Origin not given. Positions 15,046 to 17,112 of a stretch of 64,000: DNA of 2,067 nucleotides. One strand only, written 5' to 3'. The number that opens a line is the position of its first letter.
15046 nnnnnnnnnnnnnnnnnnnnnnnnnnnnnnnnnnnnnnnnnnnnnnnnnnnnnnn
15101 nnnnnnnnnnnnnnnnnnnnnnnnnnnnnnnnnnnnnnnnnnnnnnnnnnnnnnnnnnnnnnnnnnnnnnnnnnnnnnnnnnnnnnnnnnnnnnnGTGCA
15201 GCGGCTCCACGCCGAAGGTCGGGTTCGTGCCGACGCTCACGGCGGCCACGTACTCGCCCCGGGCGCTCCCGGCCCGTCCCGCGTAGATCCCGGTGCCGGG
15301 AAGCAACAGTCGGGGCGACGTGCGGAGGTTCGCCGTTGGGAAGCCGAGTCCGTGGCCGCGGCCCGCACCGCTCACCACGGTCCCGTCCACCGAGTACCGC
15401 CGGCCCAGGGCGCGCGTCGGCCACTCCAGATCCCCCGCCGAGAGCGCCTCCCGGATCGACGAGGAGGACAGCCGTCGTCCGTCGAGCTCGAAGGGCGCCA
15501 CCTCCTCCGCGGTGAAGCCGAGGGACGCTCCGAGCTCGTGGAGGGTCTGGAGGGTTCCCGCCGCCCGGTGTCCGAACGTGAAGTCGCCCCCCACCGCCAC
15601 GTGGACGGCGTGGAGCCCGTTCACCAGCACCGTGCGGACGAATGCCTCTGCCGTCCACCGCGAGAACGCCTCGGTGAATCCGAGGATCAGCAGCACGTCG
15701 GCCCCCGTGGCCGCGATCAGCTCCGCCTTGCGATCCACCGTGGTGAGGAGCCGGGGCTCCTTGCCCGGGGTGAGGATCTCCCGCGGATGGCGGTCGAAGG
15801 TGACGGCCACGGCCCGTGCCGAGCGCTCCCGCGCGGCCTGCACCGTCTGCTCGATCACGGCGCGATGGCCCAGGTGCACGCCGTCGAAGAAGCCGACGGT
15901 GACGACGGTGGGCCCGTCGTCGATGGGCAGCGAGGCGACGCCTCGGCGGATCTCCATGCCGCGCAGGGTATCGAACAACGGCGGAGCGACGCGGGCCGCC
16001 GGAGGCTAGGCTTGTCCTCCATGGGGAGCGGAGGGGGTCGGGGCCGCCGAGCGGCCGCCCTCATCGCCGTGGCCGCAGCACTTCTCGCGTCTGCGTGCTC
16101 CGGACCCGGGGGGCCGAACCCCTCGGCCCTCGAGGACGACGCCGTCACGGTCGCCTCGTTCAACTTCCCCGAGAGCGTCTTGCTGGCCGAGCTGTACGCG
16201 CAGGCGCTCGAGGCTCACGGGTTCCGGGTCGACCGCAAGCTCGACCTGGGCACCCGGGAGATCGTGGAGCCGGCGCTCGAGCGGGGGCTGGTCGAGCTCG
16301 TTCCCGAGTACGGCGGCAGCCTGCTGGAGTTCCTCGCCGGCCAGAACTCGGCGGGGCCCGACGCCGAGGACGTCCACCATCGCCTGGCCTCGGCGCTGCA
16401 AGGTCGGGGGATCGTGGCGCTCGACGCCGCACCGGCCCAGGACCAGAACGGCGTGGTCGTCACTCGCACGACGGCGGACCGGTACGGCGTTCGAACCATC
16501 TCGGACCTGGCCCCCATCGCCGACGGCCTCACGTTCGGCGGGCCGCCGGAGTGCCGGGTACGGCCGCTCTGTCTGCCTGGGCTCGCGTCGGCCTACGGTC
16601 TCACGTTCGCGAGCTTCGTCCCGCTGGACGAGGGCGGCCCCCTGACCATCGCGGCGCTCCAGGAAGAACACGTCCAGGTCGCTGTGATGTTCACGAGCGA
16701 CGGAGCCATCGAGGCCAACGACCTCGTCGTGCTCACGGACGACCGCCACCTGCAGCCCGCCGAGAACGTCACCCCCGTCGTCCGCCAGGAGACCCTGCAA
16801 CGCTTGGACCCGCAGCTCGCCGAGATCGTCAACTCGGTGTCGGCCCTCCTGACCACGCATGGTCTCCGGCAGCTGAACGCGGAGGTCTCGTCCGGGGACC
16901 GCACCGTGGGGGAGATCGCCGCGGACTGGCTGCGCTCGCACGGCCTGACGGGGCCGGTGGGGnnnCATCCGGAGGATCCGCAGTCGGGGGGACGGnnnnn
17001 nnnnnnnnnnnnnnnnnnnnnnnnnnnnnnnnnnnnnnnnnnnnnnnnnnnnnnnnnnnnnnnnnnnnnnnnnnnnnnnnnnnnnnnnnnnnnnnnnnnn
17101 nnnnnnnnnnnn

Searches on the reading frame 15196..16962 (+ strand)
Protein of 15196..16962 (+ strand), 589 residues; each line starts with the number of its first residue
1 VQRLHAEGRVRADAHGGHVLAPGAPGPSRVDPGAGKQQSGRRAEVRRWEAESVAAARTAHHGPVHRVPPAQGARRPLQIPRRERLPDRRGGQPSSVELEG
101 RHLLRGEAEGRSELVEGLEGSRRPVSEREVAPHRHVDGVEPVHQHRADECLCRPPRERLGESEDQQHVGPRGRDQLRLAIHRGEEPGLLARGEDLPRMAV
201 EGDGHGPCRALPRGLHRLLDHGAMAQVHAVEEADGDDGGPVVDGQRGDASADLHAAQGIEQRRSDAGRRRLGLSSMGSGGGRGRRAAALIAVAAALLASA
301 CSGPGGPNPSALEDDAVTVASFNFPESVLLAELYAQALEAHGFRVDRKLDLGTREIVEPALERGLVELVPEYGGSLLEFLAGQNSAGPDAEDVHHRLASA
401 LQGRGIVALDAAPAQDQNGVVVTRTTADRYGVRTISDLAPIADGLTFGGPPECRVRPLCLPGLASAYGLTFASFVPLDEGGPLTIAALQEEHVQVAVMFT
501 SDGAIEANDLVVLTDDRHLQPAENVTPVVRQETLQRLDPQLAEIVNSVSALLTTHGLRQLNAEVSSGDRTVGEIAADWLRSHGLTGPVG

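Call 33: search_protein_families(library=pfam, proteins=[window:15196-16962:+], max_evalue=0.00001)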
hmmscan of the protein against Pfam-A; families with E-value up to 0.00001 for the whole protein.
window:15196-16962:+ (589 aa): 1 family
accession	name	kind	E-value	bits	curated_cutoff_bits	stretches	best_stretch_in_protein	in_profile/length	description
PF04069.17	OpuAC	-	1.3e-47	163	21.2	1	316-580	2-256/257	Substrate binding domain of ABC-type glycine betaine transport system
